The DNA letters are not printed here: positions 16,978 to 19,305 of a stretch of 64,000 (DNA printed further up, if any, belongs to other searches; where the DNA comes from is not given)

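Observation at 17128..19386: HTH-SF2 helicase fusion plus coupled 75-aa Cys/His protein: candidate undescribed two-gene defence system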

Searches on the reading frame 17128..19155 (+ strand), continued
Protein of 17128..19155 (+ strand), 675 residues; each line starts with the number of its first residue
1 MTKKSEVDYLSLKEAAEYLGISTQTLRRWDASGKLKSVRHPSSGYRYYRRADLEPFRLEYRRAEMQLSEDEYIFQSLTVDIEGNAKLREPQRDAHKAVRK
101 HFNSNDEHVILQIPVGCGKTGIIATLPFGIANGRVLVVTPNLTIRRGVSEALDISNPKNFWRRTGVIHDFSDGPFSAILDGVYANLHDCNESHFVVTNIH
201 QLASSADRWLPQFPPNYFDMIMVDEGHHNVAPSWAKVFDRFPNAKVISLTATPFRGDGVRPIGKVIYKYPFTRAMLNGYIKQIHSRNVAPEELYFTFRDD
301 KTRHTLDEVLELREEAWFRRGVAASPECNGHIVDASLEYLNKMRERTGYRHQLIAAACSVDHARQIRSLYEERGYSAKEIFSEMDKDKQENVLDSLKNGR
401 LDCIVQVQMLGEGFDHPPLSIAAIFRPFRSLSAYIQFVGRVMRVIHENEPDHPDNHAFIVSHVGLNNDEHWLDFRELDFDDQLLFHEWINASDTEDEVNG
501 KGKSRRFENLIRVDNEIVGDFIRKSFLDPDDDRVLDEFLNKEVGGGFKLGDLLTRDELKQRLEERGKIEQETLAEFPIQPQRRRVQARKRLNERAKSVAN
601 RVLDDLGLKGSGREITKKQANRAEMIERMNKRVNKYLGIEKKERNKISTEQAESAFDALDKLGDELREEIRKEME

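Call 46: get_annotated_region(hit=H31, flank=6000)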
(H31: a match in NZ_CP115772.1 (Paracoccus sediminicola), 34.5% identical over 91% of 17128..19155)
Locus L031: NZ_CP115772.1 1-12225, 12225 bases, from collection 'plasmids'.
description: Paracoccus sediminicola strain SCSIO 76264 plasmid p4, complete sequence
organism: Paracoccus sediminicola (NCBI taxid 3017783)
taxonomy: Bacteria; Pseudomonadota; Alphaproteobacteria; Rhodobacterales; Paracoccaceae; Paracoccus; Paracoccus sediminicola
host: -; source: cell culture,sediment; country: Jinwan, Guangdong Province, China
typing (MOB-suite, as given by PLSDB): non-mobilizable
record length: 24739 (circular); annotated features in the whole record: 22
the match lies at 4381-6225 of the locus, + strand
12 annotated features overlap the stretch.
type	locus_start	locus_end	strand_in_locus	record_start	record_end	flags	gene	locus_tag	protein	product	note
CDS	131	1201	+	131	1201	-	-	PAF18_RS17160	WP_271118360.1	replication initiator protein A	-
CDS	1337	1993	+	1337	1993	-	-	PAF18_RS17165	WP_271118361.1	ParA family protein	-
CDS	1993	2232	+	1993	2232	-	-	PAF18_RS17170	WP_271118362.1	hypothetical protein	-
CDS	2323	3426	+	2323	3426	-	-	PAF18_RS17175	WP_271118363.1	DNA adenine methylase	GO:0032775 - DNA methylation on adenine [Evidence IEA]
CDS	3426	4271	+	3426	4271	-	-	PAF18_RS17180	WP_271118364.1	DpnII family type II restriction endonuclease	GO:0009307 - DNA restriction-modification system [Evidence IEA]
CDS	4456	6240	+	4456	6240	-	-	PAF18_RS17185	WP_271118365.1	DEAD/DEAH box helicase family protein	-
CDS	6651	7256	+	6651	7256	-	-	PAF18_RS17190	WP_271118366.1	site-specific integrase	GO:0015074 - DNA integration [Evidence IEA]; GO:0006310 - DNA recombination [Evidence IEA]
CDS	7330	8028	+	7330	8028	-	-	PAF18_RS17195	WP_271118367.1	aldo/keto reductase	-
CDS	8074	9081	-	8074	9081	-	-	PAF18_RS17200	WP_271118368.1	nitronate monooxygenase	-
CDS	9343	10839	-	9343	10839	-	-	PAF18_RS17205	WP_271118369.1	PLP-dependent aminotransferase family protein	-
CDS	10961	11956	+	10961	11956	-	-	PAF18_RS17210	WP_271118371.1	TRAP transporter substrate-binding protein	-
CDS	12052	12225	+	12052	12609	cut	-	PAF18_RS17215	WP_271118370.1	TRAP transporter small permease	-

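Call 47: get_annotated_region(hit=H20, flank=6000)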
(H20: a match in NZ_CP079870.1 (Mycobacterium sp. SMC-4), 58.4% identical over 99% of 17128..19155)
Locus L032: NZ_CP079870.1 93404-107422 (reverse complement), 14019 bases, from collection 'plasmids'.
description: Mycobacterium sp. SMC-4 plasmid pSMC-4_1, complete sequence
organism: Mycobacterium sp. SMC-4 (NCBI taxid 2857059)
taxonomy: Bacteria; Actinomycetota; Actinomycetes; Mycobacteriales; Mycobacteriaceae; Mycobacterium; Mycobacterium sp. SMC-4
host: -; source: Homo sapiens,sputum; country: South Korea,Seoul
typing (MOB-suite, as given by PLSDB): non-mobilizable
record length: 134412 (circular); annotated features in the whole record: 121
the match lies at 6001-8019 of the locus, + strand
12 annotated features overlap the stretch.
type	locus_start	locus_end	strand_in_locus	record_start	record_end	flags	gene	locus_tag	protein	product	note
CDS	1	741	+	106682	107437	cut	-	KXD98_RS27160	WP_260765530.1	hypothetical protein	-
CDS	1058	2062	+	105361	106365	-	-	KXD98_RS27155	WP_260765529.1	ImmA/IrrE family metallo-endopeptidase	-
CDS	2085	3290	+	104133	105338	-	-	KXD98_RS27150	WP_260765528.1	site-specific integrase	-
CDS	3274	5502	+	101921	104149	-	-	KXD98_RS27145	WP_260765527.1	tyrosine-type recombinase/integrase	GO:0015074 - DNA integration [Evidence IEA]; GO:0006310 - DNA recombination [Evidence IEA]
CDS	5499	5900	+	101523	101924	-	-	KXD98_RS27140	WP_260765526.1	transposase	-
CDS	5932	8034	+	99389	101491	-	-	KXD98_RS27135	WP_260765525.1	DEAD/DEAH box helicase family protein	-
CDS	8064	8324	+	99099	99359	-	-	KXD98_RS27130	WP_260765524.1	hypothetical protein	-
CDS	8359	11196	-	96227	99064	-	-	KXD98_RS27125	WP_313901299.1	DNA methyltransferase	-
CDS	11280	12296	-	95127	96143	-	-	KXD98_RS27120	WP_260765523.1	hypothetical protein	-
CDS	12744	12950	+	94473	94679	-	-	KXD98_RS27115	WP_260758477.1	hypothetical protein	-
CDS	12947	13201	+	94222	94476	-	-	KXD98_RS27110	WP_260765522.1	hypothetical protein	-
CDS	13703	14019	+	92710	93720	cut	-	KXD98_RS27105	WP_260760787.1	GGDEF domain-containing protein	-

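Call 48: search_protein_families(library=pfam, proteins=[L024:1-924:+, L024:914-2692:+, L024:2685-2918:+, L030:1948-2154:+, L032:8064-8324:+, L025:6973-7233:+, L023:6961-7266:+], max_evalue=1)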
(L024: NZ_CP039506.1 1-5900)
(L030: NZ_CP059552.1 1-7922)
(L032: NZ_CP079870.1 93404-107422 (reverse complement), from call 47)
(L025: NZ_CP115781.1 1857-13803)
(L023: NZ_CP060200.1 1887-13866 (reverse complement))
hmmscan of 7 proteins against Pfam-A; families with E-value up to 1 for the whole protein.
L024:1-924:+ (307 aa): 2 families
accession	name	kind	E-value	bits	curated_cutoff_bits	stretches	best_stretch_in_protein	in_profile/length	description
PF03090.23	Replicase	-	2.6e-45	154.2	26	1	28-156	2-129/130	Replicase family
PF08708.16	PriCT_1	-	1.4e-08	34.7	21.1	1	175-237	12-65/67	Primase C terminal 1 (PriCT-1)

L024:914-2692:+ (592 aa): 4 families
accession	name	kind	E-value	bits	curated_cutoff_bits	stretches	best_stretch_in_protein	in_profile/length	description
PF04851.21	ResIII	-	4.4e-26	92.2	22.5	1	13-183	3-163/164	Type III restriction enzyme, res subunit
PF00271.37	Helicase_C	-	4.1e-07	30.7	23.5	1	293-377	25-109/110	Helicase conserved C-terminal domain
PF00270.35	DEAD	-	1.6e-05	25.2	26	1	17-183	3-161/167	DEAD/DEAH box helicase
PF18766.7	SWI2_SNF2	-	0.0001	22.5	26.7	1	119-212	91-188/221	SWI2/SNF2 ATPase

L024:2685-2918:+ (77 aa): 5 families
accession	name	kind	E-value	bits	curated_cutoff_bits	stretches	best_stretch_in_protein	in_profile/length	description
PF06573.16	Churchill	-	0.0034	18.1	25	1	14-62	54-101/112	Churchill protein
PF00645.25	zf-PARP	-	0.01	17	39.3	1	17-67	5-62/87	Poly(ADP-ribose) polymerase and DNA-Ligase Zn-finger region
PF10465.15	Inhibitor_I24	-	0.019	15.3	27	1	2-66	17-79/136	PinA peptidase inhibitor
PF12171.14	zf-C2H2_jaz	-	0.084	13.5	22.6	1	48-61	2-15/27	Zinc-finger double-stranded RNA-binding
PF21272.3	FYVE_CARP1-2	-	0.38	11.3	27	0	10-28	4-22/42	E3 ubiquitin-protein ligase CARP1/2, FYVE/PHD zinc finger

L030:1948-2154:+ (68 aa): 0 families

L032:8064-8324:+ (86 aa): 1 family
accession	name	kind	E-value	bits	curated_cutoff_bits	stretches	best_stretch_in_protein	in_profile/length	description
PF20696.2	UbiD_C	-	0.063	13.7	24.2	1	10-71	40-99/127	3-octaprenyl-4-hydroxybenzoate carboxy-lyase C-terminal domain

L025:6973-7233:+ (86 aa): 0 families

L023:6961-7266:+ (101 aa): 1 family
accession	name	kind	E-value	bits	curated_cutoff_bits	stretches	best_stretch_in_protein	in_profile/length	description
PF01363.27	FYVE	-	0.21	12.1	27.8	1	41-80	25-65/67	FYVE zinc finger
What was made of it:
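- On zf-PARP (PF00645): An orthologue scores 17 bits, E=0.01 (call 48).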

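Call 58: search_protein_families(library=padloc, proteins=[L024:914-2692:+, L024:2685-2918:+, L024:1-924:+], max_evalue=0.001)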
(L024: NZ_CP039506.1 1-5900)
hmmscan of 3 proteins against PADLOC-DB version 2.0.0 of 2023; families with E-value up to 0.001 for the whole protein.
L024:914-2692:+ (592 aa): 6 families
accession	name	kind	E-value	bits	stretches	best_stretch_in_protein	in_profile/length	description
PDLC02707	PbeA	-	1.4e-10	38.4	1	49-380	285-620/672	PbeA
PDLC03659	mREase_IV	-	2.4e-10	37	1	136-377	325-553/945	Type IV methyl-directed restriction enzyme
PDLC03049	REase_I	-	7.8e-10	35.4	1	120-210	256-354/807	Type I restriction enzyme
PDLC02706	PbeA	-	4.2e-07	26.9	0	322-380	604-662/722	PbeA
PDLC03658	mREase_IV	-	4.5e-07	26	1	120-187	311-376/953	Type IV methyl-directed restriction enzyme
PDLC02704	PbeA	-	2.7e-06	24.1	1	60-381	304-635/682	PbeA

L024:2685-2918:+ (77 aa): 0 families

L024:1-924:+ (307 aa): 0 families

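Call 67: search_protein_families(library=padloc, alignment_id=A5, max_evalue=0.00001)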
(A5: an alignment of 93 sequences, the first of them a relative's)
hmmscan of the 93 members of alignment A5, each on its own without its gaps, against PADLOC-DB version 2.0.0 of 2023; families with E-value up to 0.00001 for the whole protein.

A. member 1, L001:4734-6752:+ (673 aa): 5 families
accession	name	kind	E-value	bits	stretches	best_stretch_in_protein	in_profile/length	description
PDLC03859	LmuB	-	4.9e-20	70.3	1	241-642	174-584/611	-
PDLC03863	LmuB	-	1.4e-19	68.3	1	228-650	164-587/610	-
PDLC03862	LmuB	-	1.6e-11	41.3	1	319-607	256-566/643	-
PDLC03860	LmuB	-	1e-09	35.5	1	332-610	237-492/565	-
PDLC04774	PDC-M68B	-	2e-09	34.6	1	431-640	346-542/581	-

B. families by the number of members that match (of 93 scanned): 230 families (the first 25 are shown)
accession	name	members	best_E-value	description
PDLC03928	PsyrT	3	1.7e-06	-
PDLC00174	HamB1|HamB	2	0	DEAD-box helicase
PDLC00187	HamB1|HamB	2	0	DEAD-box helicase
PDLC00200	HamB2|HamB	2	3.8e-242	DEAD-box helicase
PDLC00186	HamB1|HamB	2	5.4e-202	DEAD-box helicase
PDLC00199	HamB2|HamB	2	1e-128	DEAD-box helicase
PDLC00176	HamB1|HamB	2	2.1e-127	DEAD-box helicase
PDLC00192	HamB1|HamB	2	8.7e-123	DEAD-box helicase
PDLC00185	HamB1|HamB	2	5e-114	DEAD-box helicase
PDLC00181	HamB1|HamB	2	5.1e-111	DEAD-box helicase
PDLC00190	HamB1|HamB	2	8.7e-96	DEAD-box helicase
PDLC02384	pAgo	2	1e-93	-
PDLC02420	Aga_SIR2-PNTD1-PNTD2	2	1.6e-92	Class I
PDLC00177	HamB1|HamB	2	3e-67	DEAD-box helicase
PDLC00194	HamB1|HamB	2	1.3e-59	DEAD-box helicase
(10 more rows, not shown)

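Call 68: search_protein_families(library=pfam, alignment_id=A5, max_evalue=0.00001)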
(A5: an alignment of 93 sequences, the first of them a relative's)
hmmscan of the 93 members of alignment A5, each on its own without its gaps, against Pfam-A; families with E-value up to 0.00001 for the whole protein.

A. member 1, L001:4734-6752:+ (673 aa): 0 families

B. families by the number of members that match (of 93 scanned): 49 families (the first 25 are shown)
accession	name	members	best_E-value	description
PF13744.12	HTH_37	5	2.8e-21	Helix-turn-helix domain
PF00528.27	BPD_transp_1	3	2.2e-31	Binding-protein-dependent transport system inner membrane component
PF00005.33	ABC_tran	2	2.2e-27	ABC transporter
PF13289.12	SIR2_2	2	4.2e-26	SIR2-like domain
PF00270.35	DEAD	2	5.9e-25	DEAD/DEAH box helicase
PF13245.12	AAA_19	2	3.7e-13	AAA domain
PF13560.12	HTH_31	2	6.4e-11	Helix-turn-helix domain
PF04851.21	ResIII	2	1.1e-09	Type III restriction enzyme, res subunit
PF22397.2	NADAR-DarT1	1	3.1e-87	DarT1-associated NADAR antitoxin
PF08843.17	AbiEii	1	5.8e-45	Nucleotidyl transferase AbiEii toxin, Type IV TA system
PF02562.22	PhoH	1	2.1e-44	PhoH-like protein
PF13175.12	AAA_15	1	2.5e-40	AAA ATPase domain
PF13638.12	PIN_4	1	7.7e-29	PIN domain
PF00144.29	Beta-lactamase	1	3.5e-27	Beta-lactamase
PF00239.26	Resolvase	1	3.6e-24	Resolvase, N terminal domain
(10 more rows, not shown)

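Call 69: find_related_loci(query=A3, collection=viral_contigs, flank=8000)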
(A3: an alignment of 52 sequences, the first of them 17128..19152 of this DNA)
Query A3 (675 aa) in viral_contigs; peptide patterns used: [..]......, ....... (x = any residue, [..] = any of these).
72 stretches matched a pattern; 20 encode a relative of the query (tblastn E <= 1e-3); 19 distinct loci.
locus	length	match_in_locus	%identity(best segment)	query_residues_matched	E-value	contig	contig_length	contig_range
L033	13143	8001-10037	67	1-671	0e+0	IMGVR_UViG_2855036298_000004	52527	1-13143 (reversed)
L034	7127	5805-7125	81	28-470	0e+0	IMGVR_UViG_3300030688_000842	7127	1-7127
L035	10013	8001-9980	43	9-672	6e-163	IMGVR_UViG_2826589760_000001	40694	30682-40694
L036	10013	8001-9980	42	9-672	2e-159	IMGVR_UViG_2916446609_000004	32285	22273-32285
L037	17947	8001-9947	42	8-666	1e-158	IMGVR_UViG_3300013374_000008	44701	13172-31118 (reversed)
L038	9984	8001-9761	35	80-672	6e-107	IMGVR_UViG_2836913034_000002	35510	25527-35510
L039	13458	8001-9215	41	74-471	5e-98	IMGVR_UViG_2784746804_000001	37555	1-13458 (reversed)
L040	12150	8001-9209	41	74-471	6e-94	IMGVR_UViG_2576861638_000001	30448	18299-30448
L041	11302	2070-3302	41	67-471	5e-93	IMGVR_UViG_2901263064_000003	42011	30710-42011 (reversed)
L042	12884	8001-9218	40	74-471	6e-90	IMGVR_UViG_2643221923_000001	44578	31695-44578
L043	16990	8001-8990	28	82-448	7e-33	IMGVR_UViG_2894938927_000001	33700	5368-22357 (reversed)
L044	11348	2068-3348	28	8-443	4e-33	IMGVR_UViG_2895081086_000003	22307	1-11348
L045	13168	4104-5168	29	52-443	2e-30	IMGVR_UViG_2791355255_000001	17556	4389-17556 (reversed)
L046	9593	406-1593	26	83-515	3e-29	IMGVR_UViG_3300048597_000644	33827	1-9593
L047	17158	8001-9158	26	29-446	6e-25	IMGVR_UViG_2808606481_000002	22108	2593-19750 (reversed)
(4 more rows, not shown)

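Call 85: search_protein_families(library=pfam, proteins=[L038:5714-6766:+, L038:7267-7626:+, L038:7643-7954:+, L038:2231-4927:-, L039:9859-10185:+, L002:10302-10766:+, L004:6349-7332:-, L004:7223-7936:-], max_evalue=0.05)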
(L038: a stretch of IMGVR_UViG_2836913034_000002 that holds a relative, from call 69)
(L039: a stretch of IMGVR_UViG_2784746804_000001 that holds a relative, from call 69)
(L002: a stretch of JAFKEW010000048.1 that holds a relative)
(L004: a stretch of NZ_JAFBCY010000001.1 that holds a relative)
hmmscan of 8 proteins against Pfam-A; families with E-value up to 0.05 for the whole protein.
L038:5714-6766:+ (350 aa): 2 families
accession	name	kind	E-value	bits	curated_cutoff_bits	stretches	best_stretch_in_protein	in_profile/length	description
PF24624.1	Int_N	-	1.6e-31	109.4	27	1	56-161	1-99/100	Phage integrase, N-terminal domain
PF00589.27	Phage_integrase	-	5.1e-18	65.9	27.1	1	170-321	2-170/172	Phage integrase family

L038:7267-7626:+ (119 aa): 1 family
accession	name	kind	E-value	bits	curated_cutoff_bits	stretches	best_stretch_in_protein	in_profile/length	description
PF05973.20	Gp49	-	1.1e-17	64.3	23.9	1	14-108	2-88/90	Phage derived protein Gp49-like (DUF891)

L038:7643-7954:+ (103 aa): 5 families
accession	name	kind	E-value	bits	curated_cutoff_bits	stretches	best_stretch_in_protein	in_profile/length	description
PF13744.12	HTH_37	-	2.2e-07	31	27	1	17-87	10-79/80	Helix-turn-helix domain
PF01381.28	HTH_3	-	8e-07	29.4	23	1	33-83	1-52/55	Helix-turn-helix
PF13560.12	HTH_31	-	0.0004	21.1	27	1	33-64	6-37/64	Helix-turn-helix domain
PF04545.22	Sigma70_r4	-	0.0038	17.1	24.1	1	37-64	16-43/50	Sigma-70, region 4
PF16509.11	KORA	-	0.036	14.7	26.7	0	40-64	29-53/84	TrfB plasmid transcriptional repressor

L038:2231-4927:- (898 aa): 7 families
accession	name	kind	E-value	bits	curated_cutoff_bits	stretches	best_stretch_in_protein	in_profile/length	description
PF13155.12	Toprim_2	-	6.4e-09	36.5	22.1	1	206-290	1-87/88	Toprim-like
PF13362.12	Toprim_3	-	2.9e-06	28.1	27.2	1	205-292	2-90/95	Toprim domain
PF03266.21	NTPase_1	-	0.0038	17.5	23.9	1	561-627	4-75/168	NTPase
PF13662.12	Toprim_4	-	0.0089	16.7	25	1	204-275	2-80/85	Toprim domain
PF13191.12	AAA_16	-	0.016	16.2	32.6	0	551-583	19-51/167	AAA ATPase domain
PF24883.2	NPHP3_N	-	0.037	14.6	24.8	0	547-578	13-44/164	Nephrocystin 3, N-terminal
PF14354.12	Lar_restr_allev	-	0.045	14.4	28.6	0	47-82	5-34/58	Restriction alleviation protein Lar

L039:9859-10185:+ (108 aa): 0 families

L002:10302-10766:+ (155 aa): 0 families

L004:6349-7332:- (327 aa): 3 families
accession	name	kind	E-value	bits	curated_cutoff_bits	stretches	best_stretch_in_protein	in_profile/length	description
PF13744.12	HTH_37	-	2.8e-21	75.5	27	1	244-320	4-80/80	Helix-turn-helix domain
PF13560.12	HTH_31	-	0.0014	19.3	27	1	263-313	6-56/64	Helix-turn-helix domain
PF01381.28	HTH_3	-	0.0019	18.6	23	1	270-295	8-33/55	Helix-turn-helix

L004:7223-7936:- (237 aa): 1 family
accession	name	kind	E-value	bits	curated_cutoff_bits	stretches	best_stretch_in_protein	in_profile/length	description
PF00156.33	Pribosyltran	-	0.00085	19.1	26.3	1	105-223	18-113/158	Phosphoribosyl transferase domain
